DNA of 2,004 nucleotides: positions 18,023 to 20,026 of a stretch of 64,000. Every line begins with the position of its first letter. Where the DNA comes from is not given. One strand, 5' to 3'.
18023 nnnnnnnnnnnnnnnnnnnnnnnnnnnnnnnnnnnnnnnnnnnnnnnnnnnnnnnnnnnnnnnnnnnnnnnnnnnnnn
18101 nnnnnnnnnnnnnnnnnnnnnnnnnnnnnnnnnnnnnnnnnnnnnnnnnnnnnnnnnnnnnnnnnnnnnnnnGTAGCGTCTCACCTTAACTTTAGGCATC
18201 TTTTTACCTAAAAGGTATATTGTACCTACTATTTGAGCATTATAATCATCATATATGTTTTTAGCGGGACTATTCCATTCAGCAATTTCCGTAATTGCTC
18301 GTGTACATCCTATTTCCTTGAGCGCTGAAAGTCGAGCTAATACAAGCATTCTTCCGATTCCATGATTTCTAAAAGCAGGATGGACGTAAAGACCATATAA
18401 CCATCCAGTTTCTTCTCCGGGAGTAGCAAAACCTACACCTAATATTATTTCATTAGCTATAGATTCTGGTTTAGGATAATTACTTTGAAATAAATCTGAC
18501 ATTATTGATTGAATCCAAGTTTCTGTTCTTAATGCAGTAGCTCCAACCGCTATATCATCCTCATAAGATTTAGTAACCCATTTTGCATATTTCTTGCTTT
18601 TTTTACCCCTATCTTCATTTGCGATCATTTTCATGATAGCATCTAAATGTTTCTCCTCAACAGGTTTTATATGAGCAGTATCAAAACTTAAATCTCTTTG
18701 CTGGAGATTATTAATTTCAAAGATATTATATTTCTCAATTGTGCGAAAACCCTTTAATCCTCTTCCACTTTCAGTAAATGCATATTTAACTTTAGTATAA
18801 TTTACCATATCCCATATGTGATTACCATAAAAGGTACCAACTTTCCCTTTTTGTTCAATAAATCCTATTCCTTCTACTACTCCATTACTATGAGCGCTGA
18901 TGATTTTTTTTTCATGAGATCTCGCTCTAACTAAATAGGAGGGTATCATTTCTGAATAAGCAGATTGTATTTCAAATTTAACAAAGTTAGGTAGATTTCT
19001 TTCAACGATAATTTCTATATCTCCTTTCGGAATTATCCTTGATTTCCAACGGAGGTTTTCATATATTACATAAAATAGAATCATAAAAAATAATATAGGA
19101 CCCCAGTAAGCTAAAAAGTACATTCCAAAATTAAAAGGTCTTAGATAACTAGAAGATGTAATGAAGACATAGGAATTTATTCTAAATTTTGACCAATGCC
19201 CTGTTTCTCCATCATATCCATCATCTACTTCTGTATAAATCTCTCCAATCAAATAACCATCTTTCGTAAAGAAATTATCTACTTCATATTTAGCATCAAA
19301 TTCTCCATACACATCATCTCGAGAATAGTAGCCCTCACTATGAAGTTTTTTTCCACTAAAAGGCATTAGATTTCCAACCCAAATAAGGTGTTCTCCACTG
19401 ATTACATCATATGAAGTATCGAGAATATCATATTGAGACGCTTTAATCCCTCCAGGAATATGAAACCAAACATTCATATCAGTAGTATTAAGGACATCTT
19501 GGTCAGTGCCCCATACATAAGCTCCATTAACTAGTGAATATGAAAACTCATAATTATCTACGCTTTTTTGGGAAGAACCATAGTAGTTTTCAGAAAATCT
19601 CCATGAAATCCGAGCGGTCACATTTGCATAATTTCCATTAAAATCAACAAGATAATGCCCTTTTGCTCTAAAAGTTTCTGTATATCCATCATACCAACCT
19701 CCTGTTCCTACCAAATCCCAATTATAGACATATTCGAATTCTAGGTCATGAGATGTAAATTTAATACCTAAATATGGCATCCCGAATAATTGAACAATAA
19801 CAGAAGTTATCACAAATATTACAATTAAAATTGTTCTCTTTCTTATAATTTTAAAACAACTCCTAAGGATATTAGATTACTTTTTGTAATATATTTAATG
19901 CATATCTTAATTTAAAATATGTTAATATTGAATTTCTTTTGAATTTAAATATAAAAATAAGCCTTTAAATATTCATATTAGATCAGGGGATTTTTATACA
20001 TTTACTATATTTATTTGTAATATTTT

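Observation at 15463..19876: Orphan, translationally coupled three-gene operon: membrane GNAT, kinase-like protein, 503-aa helical protein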

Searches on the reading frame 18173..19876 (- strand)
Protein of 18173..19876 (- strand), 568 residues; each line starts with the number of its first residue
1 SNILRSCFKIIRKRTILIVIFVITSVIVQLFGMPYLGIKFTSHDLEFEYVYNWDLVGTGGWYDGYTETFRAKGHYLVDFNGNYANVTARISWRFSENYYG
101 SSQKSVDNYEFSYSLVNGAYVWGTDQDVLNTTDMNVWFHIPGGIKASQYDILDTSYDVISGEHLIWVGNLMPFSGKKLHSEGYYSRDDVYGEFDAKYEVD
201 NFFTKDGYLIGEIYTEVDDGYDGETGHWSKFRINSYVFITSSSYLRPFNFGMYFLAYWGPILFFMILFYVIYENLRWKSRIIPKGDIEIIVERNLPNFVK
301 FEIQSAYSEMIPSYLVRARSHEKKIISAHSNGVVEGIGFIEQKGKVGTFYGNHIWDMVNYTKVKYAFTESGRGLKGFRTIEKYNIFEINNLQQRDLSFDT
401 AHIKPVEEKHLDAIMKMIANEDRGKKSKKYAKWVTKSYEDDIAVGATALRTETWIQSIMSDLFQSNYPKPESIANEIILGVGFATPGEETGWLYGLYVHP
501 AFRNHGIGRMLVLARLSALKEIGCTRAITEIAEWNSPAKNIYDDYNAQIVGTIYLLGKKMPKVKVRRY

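Call 6: search_protein_families(library=pfam, proteins=[window:18173-19876:-], max_evalue=1)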
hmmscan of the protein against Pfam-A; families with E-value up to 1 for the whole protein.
window:18173-19876:- (568 aa): 5 families
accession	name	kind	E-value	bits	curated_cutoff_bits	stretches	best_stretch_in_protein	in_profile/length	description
PF00583.31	Acetyltransf_1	-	2.2e-10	41.3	20.7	1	480-542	46-111/116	Acetyltransferase (GNAT) family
PF13508.13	Acetyltransf_7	-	4.1e-07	30.7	27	1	476-542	13-77/84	Acetyltransferase (GNAT) domain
PF08445.16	FR47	-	0.0023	18.3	22.1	1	490-543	21-73/86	FR47-like protein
PF13673.13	Acetyltransf_10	-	0.0027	18.1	23.6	1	481-526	43-87/128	Acetyltransferase (GNAT) domain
PF06945.18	DUF1289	-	0.26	11.6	27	1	522-536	16-30/47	Protein of unknown function (DUF1289)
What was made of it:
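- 18173..18631 (-): g1 catalytic GNAT domain. Motif A is R503-N-H-G506-I-G508, with N535 and Y542 conserved. PF00583 at 41.3 bits against a cut-off of 20.7 (call 6).
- On GNAT acetyltransferase superfamily (g1 C-terminus): PF00583 at 41.3 bits against a cut-off of 20.7, and PF13508 at 30.7 against 27 (call 6).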

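Call 7: search_protein_families(library=ncbifam, proteins=[window:18173-19876:-], max_evalue=1)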
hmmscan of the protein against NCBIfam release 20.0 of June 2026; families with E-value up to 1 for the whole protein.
window:18173-19876:- (568 aa): 14 families
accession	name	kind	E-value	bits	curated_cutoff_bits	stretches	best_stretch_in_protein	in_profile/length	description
NF002959.0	PRK03624.1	equivalog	4.6e-07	29.6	124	1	491-559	73-140/147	GNAT family acetyltransferase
TIGR01575.1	rimI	equivalog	0.00015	21.9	86.4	1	448-548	12-113/132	ribosomal protein S18-alanine N-acetyltransferase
NF040504.1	resist_ArsN1b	equivalog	0.022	14.6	210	1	496-560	82-146/159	arsinothricin resistance N-acetyltransferase ArsN1 family B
NF007025.1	PRK09491.1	equivalog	0.025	14.5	173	1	493-546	65-118/145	ribosomal protein S18-alanine N-acetyltransferase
NF043067.1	AAC_6p_group_E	equivalog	0.034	14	140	1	489-526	69-106/140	aminoglycoside 6'-N-acetyltransferase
TIGR03448.1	mycothiol_MshD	equivalog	0.039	13.3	163.1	1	491-544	229-282/294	mycothiol synthase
TIGR04045.1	MSMEG_0567_GNAT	equivalog_domain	0.07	12.7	68.45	1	488-536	69-119/153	MSMEG_0567/Sll0786 family nitrogen starvation N-acetyltransferase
NF000497.1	AAC_6p_Iak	exception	0.071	13.1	325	1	489-526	78-115/153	aminoglycoside N-acetyltransferase AAC(6')-Iak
NF033778.1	trans_TimA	equivalog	0.075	12.6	200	1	385-453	55-123/198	TIM44-related membrane protein TimA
NF007807.0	PRK10514.1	equivalog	0.082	12.8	134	1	493-546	73-121/147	acetyltransferase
NF000138.1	AAC_6p_Iz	exception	0.086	13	320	1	488-526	77-115/153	aminoglycoside N-acetyltransferase AAC(6')-Iz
NF033075.0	AAC_6p_Steno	equivalog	0.09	12.9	290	1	489-526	74-111/148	aminoglycoside 6'-N-acetyltransferase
NF033130.1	AAC_6p_A48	exception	0.13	12.1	300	1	490-530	76-116/147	AacA48 family aminoglycoside 6'-N-acetyltransferase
NF005840.0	PRK07757.1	equivalog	0.17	11.8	154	1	494-528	70-104/153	N-acetyltransferase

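Call 14: find_homologous_proteins(query=window:18173-19849:-)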
Query window:18173-19849:- (559 aa): 74 proteins with E <= 0.001 among 4065 candidates.
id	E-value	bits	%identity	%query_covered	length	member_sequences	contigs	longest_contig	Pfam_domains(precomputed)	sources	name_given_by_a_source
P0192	0.0e+0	1269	100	98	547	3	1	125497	PF13508.14,PF00583.32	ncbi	-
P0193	0.0e+0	1196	94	98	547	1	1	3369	PF13508.14,PF00583.32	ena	-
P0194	0.0e+0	1111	85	100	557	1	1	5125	PF13508.14,PF00583.32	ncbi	-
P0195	0.0e+0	1066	82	100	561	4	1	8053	PF13508.14,PF00583.32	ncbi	ncbi:MAG: GNAT family N-acetyltransferase [Promethearchaeota archaeon]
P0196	0.0e+0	1022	91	86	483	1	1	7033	PF13508.14,PF00583.32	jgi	-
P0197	0.0e+0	1019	78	100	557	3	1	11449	PF13508.14,PF00583.32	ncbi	ncbi:MAG: GNAT family N-acetyltransferase [Promethearchaeota archaeon]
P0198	0.0e+0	1016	77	100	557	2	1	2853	PF13508.14,PF00583.32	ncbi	ncbi:MAG: GNAT family N-acetyltransferase [Candidatus Thorarchaeota archaeon]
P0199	6.1e-298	1008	80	96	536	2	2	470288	PF13508.14,PF00583.32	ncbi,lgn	-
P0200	1.4e-297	1006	79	96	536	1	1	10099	PF13508.14,PF00583.32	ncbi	ncbi:MAG: GNAT family N-acetyltransferase [Promethearchaeota archaeon]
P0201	6.2e-292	988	88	86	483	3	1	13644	PF13508.14,PF00583.32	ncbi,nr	ncbi:MAG: GNAT family N-acetyltransferase [Candidatus Lokiarchaeota archaeon]|nr:GNAT family N-acety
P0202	1.5e-281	953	85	86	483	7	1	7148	PF13508.14,PF00583.32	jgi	-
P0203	1.1e-272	924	86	82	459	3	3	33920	PF13508.14,PF00583.32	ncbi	ncbi:MAG: GNAT family N-acetyltransferase [Promethearchaeota archaeon]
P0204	2.3e-271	920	69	100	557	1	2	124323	PF13508.14,PF00583.32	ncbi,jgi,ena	-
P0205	1.1e-269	914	69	100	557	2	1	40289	PF13508.14,PF00583.32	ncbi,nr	ncbi:MAG: GNAT family N-acetyltransferase [Candidatus Lokiarchaeota archaeon]|nr:GNAT family N-acety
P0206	2.2e-269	913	69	100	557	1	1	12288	PF13508.14,PF00583.32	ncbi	-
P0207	2.1e-264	897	83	83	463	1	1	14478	PF13508.14,PF00583.32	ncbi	ncbi:MAG: GNAT family N-acetyltransferase [Candidatus Odinarchaeota archaeon]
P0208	1.6e-262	891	89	78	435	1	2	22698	PF13508.14,PF00583.32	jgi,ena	-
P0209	1.9e-260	884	68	100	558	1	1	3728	PF13508.14,PF00583.32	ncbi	ncbi:MAG: GNAT family N-acetyltransferase [Candidatus Thorarchaeota archaeon]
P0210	1.0e-256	872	82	82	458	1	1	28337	PF13508.14,PF00583.32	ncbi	ncbi:MAG: GNAT family N-acetyltransferase [Promethearchaeota archaeon]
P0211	1.0e-255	868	66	100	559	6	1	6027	PF13508.14,PF00583.32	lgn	-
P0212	1.1e-255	868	85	78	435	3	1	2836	PF13508.14,PF00583.32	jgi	jgi:GNAT superfamily N-acetyltransferase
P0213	6.1e-255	866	67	97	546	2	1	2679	PF13508.14,PF00583.32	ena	-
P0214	5.3e-254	863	66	100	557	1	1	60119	PF13508.14,PF08445.17,PF00583.32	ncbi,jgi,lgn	-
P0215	6.2e-248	843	83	78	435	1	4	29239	PF13508.14,PF08445.17,PF00583.32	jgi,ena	-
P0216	1.3e-242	825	64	100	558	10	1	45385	PF13508.14,PF00583.32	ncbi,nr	ncbi:MAG: GNAT family N-acetyltransferase [Candidatus Lokiarchaeota archaeon]|nr:GNAT family N-acety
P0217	2.5e-240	817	64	97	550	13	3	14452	PF13508.14,PF00583.32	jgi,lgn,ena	-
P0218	5.1e-239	813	63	100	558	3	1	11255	PF13508.14,PF00583.32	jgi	jgi:GNAT superfamily N-acetyltransferase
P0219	1.6e-235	802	61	100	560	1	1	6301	PF13508.14,PF08445.17,PF00583.32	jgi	jgi:GNAT superfamily N-acetyltransferase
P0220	4.7e-234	797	62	100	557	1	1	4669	PF13508.14,PF00583.32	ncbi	ncbi:MAG: GNAT family N-acetyltransferase [Promethearchaeota archaeon]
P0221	5.4e-234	797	63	100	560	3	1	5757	PF13508.14,PF00583.32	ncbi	ncbi:MAG: GNAT family N-acetyltransferase [Candidatus Heimdallarchaeota archaeon]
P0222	4.6e-231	787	61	100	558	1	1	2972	PF13508.14,PF00583.32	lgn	-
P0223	1.9e-229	782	60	100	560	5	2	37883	PF13508.14,PF00583.32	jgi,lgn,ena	-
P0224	9.6e-225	766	60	100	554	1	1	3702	PF13508.14,PF00583.32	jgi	jgi:GNAT superfamily N-acetyltransferase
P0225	8.4e-224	763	61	99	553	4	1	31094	PF13508.14,PF00583.32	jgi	-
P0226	8.8e-223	759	59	100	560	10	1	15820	PF13508.14,PF00583.32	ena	-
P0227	5.0e-221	754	59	100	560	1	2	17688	PF13508.14,PF00583.32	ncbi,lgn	ncbi:MAG: GNAT family N-acetyltransferase [Candidatus Hodarchaeota archaeon]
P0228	1.8e-217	742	59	99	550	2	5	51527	PF13508.14,PF00583.32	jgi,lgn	-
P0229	1.7e-208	712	55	100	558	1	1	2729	PF13508.14,PF00583.32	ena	-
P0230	3.8e-208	711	56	100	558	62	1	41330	PF13508.14,PF00583.32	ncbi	-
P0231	1.6e-205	703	55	100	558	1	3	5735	PF13508.14,PF00583.32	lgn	-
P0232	8.6e-205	700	56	100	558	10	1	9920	PF13508.14,PF00583.32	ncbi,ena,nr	ncbi:MAG: GNAT family N-acetyltransferase [Candidatus Lokiarchaeota archaeon]|nr:GNAT family N-acety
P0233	1.3e-202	693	55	100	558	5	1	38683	PF13508.14,PF00583.32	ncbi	-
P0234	7.5e-202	690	55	100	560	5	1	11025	PF13508.14,PF00583.32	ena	-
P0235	7.9e-200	684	54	100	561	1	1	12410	PF13508.14,PF00583.32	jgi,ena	-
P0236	2.1e-197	676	53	100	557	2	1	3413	PF13508.14,PF08445.17,PF00583.32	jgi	jgi:GNAT superfamily N-acetyltransferase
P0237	3.4e-197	675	54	97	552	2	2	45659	PF13508.14,PF00583.32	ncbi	ncbi:MAG: GNAT family N-acetyltransferase [Promethearchaeota archaeon]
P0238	2.0e-196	673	55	100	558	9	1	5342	PF00583.32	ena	-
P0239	4.0e-196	671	52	100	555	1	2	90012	PF13508.14,PF00583.32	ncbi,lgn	-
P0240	9.5e-196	670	55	100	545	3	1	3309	PF13508.14,PF00583.32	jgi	-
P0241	2.4e-189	649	54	98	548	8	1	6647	PF00583.32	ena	-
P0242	4.1e-182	625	63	80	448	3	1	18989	PF13508.14,PF00583.32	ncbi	ncbi:MAG: GNAT family N-acetyltransferase, partial [Candidatus Hermodarchaeota archaeon]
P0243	4.0e-175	602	52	100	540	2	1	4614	PF00583.32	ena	-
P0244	6.3e-151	522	58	73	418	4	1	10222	PF13508.14,PF00583.32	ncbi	ncbi:MAG: GNAT family N-acetyltransferase [Promethearchaeota archaeon]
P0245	5.9e-143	496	43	100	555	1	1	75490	PF13508.14,PF00583.32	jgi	jgi:GNAT superfamily N-acetyltransferase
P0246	2.1e-142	494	42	97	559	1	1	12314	PF13508.14,PF08445.17,PF00583.32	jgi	jgi:ribosomal protein S18 acetylase RimI-like enzyme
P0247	2.5e-138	481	42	100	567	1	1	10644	PF13508.14,PF00583.32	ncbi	-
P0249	1.4e-133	465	41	100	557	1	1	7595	PF13508.14,PF08445.17,PF00583.32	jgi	jgi:ribosomal protein S18 acetylase RimI-like enzyme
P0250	4.1e-132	460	41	100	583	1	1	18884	PF13508.14,PF00583.32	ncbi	-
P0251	1.4e-130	455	40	96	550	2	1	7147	PF13508.14,PF00583.32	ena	-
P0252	2.0e-130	455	40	99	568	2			PF13508.14,PF00583.32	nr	nr:GNAT family N-acetyltransferase [Candidatus Sigynarchaeota archaeon]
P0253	2.5e-127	444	41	95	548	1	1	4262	PF13508.14,PF00583.32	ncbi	-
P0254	6.5e-127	443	39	100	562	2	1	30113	PF13508.14,PF00583.32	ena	-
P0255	4.4e-125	437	40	100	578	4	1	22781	PF13508.14,PF00583.32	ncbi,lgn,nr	ncbi:MAG: GNAT family N-acetyltransferase [Candidatus Lokiarchaeota archaeon]|nr:GNAT family N-acety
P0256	6.1e-125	436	41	100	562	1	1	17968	PF13508.14,PF00583.32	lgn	-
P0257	6.3e-123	430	40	100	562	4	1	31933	PF13508.14,PF00583.32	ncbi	ncbi:MAG: GNAT family N-acetyltransferase [Promethearchaeota archaeon]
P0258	8.6e-122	426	40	100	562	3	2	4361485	PF13673.14,PF13508.14,PF00583.32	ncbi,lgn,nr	ncbi:MAG: GNAT family N-acetyltransferase [Candidatus Lokiarchaeota archaeon]|nr:GNAT family N-acety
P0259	5.9e-119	417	38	100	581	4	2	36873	PF13508.14,PF00583.32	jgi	-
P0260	2.1e-116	408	39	100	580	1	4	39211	PF13508.14,PF08445.17,PF00583.32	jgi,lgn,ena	jgi:ribosomal protein S18 acetylase RimI-like enzyme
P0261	7.7e-109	383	37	98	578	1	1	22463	PF00583.32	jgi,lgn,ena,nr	nr:GNAT family N-acetyltransferase [Candidatus Sigynarchaeota archaeon]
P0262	1.4e-108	382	37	99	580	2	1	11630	PF13508.14,PF00583.32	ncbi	-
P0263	6.3e-94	334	34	99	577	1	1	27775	PF13508.14,PF00583.32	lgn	-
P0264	3.8e-79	285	39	61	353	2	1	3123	PF13508.14,PF00583.32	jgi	jgi:GNAT superfamily N-acetyltransferase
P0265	5.9e-74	268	35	82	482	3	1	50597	PF13508.14,PF00583.32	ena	-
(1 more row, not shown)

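Call 24: search_solved_structures(query=A2, max_evalue=1)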
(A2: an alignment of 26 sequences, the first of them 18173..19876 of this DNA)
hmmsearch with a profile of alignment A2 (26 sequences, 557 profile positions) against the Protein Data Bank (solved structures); distinct sequences matched with E-value up to 1: 48.
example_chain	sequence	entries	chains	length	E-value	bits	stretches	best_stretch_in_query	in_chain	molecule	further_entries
2bei_A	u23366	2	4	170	1.6e-05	26.8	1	455-540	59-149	Diamine acetyltransferase 2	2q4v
5isv_A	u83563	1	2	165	0.00014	23.7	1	443-538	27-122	Ribosomal-protein-alanine acetyltransferase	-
2ge3_A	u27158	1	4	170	0.00031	22.6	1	484-540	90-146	probable acetyltransferase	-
2cnm_A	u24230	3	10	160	0.0009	21.1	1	460-538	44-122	MODIFICATION OF 30S RIBOSOMAL SUBUNIT PROTEIN S18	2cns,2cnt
3jvn_A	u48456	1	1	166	0.0043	18.9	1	483-534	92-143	Acetyltransferase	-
9mto_A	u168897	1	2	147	0.0052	18.6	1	418-540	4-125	[Ribosomal protein bS18]-alanine N-acetyltransferase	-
7l1k_A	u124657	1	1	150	0.0088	17.8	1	481-539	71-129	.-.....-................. 30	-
4evy_A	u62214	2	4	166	0.012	17.4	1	474-548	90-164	Aminoglycoside N(6')-acetyltransferase type 1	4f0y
7mx2_A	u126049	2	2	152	0.017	16.9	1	479-537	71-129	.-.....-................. 30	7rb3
1mk4_A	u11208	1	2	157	0.031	16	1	470-516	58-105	Hypothetical protein yqjY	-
2pdo_A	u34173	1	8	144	0.033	15.9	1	467-539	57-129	Acetyltransferase ypeA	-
1s3z_A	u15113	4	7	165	0.038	15.7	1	480-547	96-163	aminoglycoside 6'-N-acetyltransferase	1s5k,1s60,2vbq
4bmh_A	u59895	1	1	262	0.049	15.4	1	488-539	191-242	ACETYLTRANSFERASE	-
4qus_A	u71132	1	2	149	0.05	15.3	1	467-539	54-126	Acetyltransferase YpeA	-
5jtf_A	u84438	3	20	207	0.055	15.2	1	442-546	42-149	Putative Phosphinothricin N-acetyltransferase | Phosphinothricin N-acetyltransferase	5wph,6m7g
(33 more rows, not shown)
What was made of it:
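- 18173..18631 (-): PDB relatives are SSAT2, RimI and Naa30 (call 24).
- Closest known: Sensor-domain-fused protein acetyltransferases. Same: The GNAT's nearest solved relatives include protein N-acetyltransferases (RimI, Naa30) (call 24).
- The closest solved GNAT relative is a diamine acetyltransferase (call 24).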

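Call 49: search_protein_families(library=padloc, proteins=[window:18173-19876:-], max_evalue=0.1)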
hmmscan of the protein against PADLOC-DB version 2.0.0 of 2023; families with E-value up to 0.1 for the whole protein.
window:18173-19876:- (568 aa): 0 families

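Call 67: search_protein_families(library=pfam, alignment_id=A2, max_evalue=1)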
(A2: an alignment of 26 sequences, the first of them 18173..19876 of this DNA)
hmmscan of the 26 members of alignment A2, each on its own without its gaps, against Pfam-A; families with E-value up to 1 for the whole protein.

A. member 1, window:18173-19876:- (568 aa): 5 families
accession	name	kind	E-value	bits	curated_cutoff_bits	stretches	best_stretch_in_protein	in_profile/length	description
PF00583.31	Acetyltransf_1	-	2.2e-10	41.3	20.7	1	480-542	46-111/116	Acetyltransferase (GNAT) family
PF13508.13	Acetyltransf_7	-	4.1e-07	30.7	27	1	476-542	13-77/84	Acetyltransferase (GNAT) domain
PF08445.16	FR47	-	0.0023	18.3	22.1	1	490-543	21-73/86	FR47-like protein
PF13673.13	Acetyltransf_10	-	0.0027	18.1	23.6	1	481-526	43-87/128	Acetyltransferase (GNAT) domain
PF06945.18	DUF1289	-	0.26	11.6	27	1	522-536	16-30/47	Protein of unknown function (DUF1289)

B. families by the number of members that match (of 26 scanned): 13 families
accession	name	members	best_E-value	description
PF00583.31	Acetyltransf_1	26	2.1e-12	Acetyltransferase (GNAT) family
PF13508.13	Acetyltransf_7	26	4.8e-09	Acetyltransferase (GNAT) domain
PF08445.16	FR47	26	5.9e-07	FR47-like protein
PF13673.13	Acetyltransf_10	26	1.1e-06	Acetyltransferase (GNAT) domain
PF13302.13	Acetyltransf_3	9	0.0038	Acetyltransferase (GNAT) domain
PF14542.12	Acetyltransf_CG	7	0.0097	GCN5-related N-acetyl-transferase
PF17013.11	Acetyltransf_15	4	0.085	Putative acetyl-transferase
PF06945.18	DUF1289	3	0.26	Protein of unknown function (DUF1289)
PF15875.10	DUF4731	1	0.027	Domain of unknown function (DUF4731)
PF18014.7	Acetyltransf_18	1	0.043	Acetyltransferase (GNAT) domain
PF19394.4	DUF5969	1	0.12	Family of unknown function (DUF5969)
PF20925.3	Htt_bridge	1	0.21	Huntingtin, bridge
PF15706.10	TMEM132_C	1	0.25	TMEM132 C-terminal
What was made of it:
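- On GNAT acetyltransferase superfamily (g1 C-terminus): All 26 family members match (call 67).
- Closest known: Sensor-domain-fused protein acetyltransferases. Different: A transmembrane GNAT 'receptor' is not described in any library searched (calls 6, 7, 67).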

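Call 78: list_cluster_members(proteins=[P0216, P0232, P0255, P0205, P0052, P0123, P0161, P0261, P0230, P0047])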
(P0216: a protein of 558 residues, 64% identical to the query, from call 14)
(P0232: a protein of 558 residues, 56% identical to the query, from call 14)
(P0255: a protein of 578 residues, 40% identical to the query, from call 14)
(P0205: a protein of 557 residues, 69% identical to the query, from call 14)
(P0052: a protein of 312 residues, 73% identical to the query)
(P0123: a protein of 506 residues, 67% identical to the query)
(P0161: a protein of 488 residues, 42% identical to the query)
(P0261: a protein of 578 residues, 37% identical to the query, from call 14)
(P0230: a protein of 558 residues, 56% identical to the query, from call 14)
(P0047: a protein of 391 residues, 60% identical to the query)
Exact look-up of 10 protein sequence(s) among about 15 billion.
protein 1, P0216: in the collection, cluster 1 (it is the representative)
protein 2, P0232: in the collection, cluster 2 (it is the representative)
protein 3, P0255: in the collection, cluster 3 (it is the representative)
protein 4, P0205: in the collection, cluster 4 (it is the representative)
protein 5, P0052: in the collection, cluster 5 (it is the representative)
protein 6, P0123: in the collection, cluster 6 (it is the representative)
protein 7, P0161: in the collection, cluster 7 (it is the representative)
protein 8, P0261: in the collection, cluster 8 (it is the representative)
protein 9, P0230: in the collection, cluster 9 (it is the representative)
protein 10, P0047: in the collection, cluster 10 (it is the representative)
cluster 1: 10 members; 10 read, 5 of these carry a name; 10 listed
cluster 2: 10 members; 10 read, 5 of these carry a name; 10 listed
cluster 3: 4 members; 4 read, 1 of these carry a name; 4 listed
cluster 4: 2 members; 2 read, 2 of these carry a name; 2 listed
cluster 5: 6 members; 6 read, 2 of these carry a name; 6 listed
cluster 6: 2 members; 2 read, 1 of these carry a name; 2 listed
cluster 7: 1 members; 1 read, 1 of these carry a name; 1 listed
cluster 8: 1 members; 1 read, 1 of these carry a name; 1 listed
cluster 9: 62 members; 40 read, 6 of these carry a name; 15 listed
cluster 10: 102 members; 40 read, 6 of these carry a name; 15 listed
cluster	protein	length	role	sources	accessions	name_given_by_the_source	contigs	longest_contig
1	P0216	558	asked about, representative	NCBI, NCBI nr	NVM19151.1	MAG: GNAT family N-acetyltransferase [Candidatus Lokiarchaeota archaeon] | GNAT family N-acetyltransferase [Candidatus Lokiarchaeota archaeon]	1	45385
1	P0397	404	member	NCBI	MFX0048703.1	MAG: GNAT family N-acetyltransferase, partial [Candidatus Hermodarchaeota archaeon]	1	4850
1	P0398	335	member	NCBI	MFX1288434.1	MAG: GNAT family N-acetyltransferase, partial [Promethearchaeota archaeon]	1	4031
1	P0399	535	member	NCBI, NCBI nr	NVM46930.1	MAG: GNAT family N-acetyltransferase, partial [Candidatus Lokiarchaeota archaeon] | GNAT family N-acetyltransferase [Candidatus Lokiarchaeota archaeon]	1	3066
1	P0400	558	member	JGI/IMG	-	GNAT superfamily N-acetyltransferase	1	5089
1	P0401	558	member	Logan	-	-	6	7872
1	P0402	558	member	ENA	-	-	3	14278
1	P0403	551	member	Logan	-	-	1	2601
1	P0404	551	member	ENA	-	-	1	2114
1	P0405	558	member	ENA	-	-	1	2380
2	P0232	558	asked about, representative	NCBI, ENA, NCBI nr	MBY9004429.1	MAG: GNAT family N-acetyltransferase [Candidatus Lokiarchaeota archaeon] | GNAT family N-acetyltransferase [Candidatus Lokiarchaeota archaeon]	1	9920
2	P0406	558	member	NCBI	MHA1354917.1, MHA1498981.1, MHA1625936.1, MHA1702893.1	MAG: GNAT family N-acetyltransferase [Candidatus Heimdallarchaeota archaeon]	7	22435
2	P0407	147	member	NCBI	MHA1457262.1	MAG: hypothetical protein ACTSR5_15005, partial [Promethearchaeota archaeon]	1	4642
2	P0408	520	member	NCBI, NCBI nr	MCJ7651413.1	MAG: GNAT family N-acetyltransferase, partial [Candidatus Lokiarchaeota archaeon] | GNAT family N-acetyltransferase [Candidatus Lokiarchaeota archaeon]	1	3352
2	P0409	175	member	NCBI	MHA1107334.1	MAG: hypothetical protein ACTSPN_16705 [Promethearchaeota archaeon]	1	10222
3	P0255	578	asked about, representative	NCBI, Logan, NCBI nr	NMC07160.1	MAG: GNAT family N-acetyltransferase [Candidatus Lokiarchaeota archaeon] | GNAT family N-acetyltransferase [Candidatus Lokiarchaeota archaeon]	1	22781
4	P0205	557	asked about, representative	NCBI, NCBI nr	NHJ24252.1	MAG: GNAT family N-acetyltransferase [Candidatus Lokiarchaeota archaeon] | GNAT family N-acetyltransferase [Candidatus Lokiarchaeota archaeon]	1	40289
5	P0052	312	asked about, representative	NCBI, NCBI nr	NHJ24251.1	MAG: hypothetical protein EAX89_06730 [Candidatus Lokiarchaeota archaeon] | hypothetical protein [Candidatus Lokiarchaeota archaeon]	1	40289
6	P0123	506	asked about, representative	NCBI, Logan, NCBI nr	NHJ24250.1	MAG: hypothetical protein EAX89_06725 [Candidatus Lokiarchaeota archaeon] | hypothetical protein [Candidatus Lokiarchaeota archaeon]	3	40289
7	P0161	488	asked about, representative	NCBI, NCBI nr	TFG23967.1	MAG: hypothetical protein EU533_02590 [Promethearchaeota archaeon] | MAG: hypothetical protein EU533_02590 [Candidatus Lokiarchaeota archaeon]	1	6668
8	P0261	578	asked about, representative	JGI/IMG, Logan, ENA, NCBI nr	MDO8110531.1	GNAT family N-acetyltransferase [Candidatus Sigynarchaeota archaeon]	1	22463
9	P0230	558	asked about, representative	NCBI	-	-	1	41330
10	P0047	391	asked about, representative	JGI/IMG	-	-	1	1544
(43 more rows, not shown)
